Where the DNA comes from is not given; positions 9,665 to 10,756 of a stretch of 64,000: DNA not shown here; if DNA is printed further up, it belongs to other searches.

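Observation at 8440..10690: Compositionally foreign two-gene island with consensus promoter and triple terminators, inserted between rsmE and the rfb operon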

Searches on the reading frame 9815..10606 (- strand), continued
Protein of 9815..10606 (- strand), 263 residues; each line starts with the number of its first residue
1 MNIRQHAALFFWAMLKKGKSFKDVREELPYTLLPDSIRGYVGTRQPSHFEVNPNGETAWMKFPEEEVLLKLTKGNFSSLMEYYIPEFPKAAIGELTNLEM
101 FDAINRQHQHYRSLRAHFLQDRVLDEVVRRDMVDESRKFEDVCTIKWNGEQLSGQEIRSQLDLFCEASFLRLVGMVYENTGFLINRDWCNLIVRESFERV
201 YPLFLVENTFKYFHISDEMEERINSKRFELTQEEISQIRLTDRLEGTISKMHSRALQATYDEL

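Call 57: find_encoding_contigs(protein=P0162, flank=6000, max_places=3)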
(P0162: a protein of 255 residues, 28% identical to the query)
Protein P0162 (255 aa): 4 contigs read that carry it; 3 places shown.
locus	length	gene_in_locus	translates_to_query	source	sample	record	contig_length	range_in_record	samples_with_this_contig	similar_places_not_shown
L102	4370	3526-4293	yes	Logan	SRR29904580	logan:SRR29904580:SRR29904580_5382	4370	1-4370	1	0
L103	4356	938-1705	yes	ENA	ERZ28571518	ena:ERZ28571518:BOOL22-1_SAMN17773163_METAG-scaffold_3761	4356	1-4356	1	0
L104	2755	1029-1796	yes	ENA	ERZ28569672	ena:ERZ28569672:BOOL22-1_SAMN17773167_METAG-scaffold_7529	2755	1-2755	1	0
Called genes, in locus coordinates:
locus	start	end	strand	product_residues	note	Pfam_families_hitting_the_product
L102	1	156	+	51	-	?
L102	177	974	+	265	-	-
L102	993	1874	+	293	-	-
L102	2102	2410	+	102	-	-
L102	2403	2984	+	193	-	-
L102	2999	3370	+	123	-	-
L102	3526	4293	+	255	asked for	-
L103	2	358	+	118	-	?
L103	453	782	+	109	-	-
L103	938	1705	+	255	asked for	-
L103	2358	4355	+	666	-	?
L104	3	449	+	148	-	?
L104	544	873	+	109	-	-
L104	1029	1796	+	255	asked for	-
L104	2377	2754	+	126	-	?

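Call 88: search_dna_similar(query=window:9815-10606:-, collection=plasmids, mode=protein, max_evalue=0.001, max_rows=15)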
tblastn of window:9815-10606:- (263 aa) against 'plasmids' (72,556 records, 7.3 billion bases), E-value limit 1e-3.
No match.

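Call 89: search_dna_similar(query=window:9815-10606:-, collection=phages, mode=protein, max_evalue=0.001, max_rows=15)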
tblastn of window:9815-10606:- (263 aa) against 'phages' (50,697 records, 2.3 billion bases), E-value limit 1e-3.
No match.

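Call 92: search_dna_similar(query=P0163, collection=phages, mode=protein, max_evalue=0.001, max_rows=15)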
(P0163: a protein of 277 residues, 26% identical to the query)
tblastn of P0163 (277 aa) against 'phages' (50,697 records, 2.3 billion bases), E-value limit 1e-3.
No match.

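Call 93: search_dna_similar(query=P0163, collection=plasmids, mode=protein, max_evalue=0.001, max_rows=15)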
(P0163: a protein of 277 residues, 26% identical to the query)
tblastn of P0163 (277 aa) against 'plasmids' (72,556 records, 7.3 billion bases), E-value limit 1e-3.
No match.

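Call 95: list_cluster_members(proteins=[P0010, P0012, P0013, P0014, P0160, P0163, P0004, P0006, P0003, P0008])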
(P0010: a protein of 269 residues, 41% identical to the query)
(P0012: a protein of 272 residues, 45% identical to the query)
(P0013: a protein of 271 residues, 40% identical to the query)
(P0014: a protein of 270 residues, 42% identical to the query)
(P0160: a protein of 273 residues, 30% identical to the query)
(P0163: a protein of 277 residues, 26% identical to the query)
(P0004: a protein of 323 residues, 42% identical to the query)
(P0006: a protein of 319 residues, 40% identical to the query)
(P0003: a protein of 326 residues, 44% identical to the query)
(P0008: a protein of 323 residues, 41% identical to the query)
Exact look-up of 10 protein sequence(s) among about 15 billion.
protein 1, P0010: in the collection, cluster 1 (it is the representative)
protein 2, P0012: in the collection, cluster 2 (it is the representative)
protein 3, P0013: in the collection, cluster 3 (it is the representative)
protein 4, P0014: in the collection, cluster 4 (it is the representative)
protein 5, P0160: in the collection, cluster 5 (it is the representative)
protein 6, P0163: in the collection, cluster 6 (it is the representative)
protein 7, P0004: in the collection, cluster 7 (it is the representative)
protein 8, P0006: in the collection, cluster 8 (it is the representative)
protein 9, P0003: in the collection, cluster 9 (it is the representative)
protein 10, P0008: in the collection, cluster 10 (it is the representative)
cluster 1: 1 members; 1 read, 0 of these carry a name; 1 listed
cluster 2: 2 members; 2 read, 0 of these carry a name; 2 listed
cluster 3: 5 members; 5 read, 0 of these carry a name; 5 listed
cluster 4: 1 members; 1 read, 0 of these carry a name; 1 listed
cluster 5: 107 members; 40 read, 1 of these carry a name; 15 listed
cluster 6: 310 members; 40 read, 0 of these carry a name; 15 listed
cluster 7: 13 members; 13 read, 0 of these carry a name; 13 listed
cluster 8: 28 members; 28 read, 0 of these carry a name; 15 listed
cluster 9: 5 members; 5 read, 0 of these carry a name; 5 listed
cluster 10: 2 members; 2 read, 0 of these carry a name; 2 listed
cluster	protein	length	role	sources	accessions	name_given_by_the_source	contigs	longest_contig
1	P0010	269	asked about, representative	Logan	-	-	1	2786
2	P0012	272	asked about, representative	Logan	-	-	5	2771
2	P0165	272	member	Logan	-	-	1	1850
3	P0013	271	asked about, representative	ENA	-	-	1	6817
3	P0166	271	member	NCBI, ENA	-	-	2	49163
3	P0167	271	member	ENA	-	-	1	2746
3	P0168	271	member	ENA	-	-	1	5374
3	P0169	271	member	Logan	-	-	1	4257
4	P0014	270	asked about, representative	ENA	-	-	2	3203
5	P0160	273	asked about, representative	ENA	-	-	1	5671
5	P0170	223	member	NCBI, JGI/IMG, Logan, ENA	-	hypothetical protein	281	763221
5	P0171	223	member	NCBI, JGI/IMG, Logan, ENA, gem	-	-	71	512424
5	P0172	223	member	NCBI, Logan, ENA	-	-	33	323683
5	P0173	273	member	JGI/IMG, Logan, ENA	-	-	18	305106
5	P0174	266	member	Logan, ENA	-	-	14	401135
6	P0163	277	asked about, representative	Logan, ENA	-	-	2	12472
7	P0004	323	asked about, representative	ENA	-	-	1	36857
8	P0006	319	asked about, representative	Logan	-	-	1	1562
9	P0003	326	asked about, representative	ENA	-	-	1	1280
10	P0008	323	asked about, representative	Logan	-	-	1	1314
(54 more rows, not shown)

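Call 99: search_protein_families(library=phrogs, alignment_id=A2, max_evalue=0.001)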
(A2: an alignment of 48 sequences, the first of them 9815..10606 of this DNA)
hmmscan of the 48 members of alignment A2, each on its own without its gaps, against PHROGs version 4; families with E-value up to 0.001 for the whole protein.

A. member 1, window:9815-10606:- (263 aa): 0 families

B. families by the number of members that match (of 48 scanned): 0 families

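Call 100: search_protein_families(library=padloc, alignment_id=A2, max_evalue=0.001)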
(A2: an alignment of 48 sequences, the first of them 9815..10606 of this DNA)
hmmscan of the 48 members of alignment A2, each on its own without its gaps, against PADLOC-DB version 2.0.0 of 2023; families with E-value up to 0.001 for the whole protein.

A. member 1, window:9815-10606:- (263 aa): 0 families

B. families by the number of members that match (of 48 scanned): 0 families
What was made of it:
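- Tried and rejected: PHROGs and PADLOC on 48 ORF-B relatives also gave nothing (calls 99, 100).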

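Call 101: search_protein_families(library=phrogs, proteins=[L097:1055-2110:+, L097:2129-2707:+, L097:4522-4941:-, L097:3350-3682:-, L100:3529-5022:+, L100:2-1156:+, L102:177-974:+, L102:993-1874:+, L102:2403-2984:+, L101:4806-6110:+], max_evalue=0.00001)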
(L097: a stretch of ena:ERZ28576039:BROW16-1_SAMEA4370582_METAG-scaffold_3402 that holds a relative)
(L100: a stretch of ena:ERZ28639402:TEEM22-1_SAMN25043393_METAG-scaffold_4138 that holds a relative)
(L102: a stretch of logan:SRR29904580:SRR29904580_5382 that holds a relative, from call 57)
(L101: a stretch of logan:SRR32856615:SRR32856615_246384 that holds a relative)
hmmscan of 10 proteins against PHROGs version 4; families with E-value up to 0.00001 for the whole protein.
L097:1055-2110:+ (351 aa): 1 family
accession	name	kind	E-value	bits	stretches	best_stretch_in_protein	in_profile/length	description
phrog_107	-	DNA, RNA and nucleotide metabolism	1.6e-26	94.6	1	36-321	128-378/542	exonuclease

L097:2129-2707:+ (192 aa): 0 families

L097:4522-4941:- (139 aa): 0 families

L097:3350-3682:- (110 aa): 0 families

L100:3529-5022:+ (497 aa): 0 families

L100:2-1156:+ (384 aa): 0 families

L102:177-974:+ (265 aa): 0 families

L102:993-1874:+ (293 aa): 0 families

L102:2403-2984:+ (193 aa): 0 families

L101:4806-6110:+ (434 aa): 1 family
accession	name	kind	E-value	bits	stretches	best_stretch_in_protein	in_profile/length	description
phrog_8446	-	DNA, RNA and nucleotide metabolism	5.2e-06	27.3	0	236-294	56-107/211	HNH endonuclease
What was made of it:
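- Tried and rejected: 'Mobile-element-like' therefore stays an inference from T4SS pilin, NERD, sortase, SSB and runs of small unknown ORFs (call 101).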
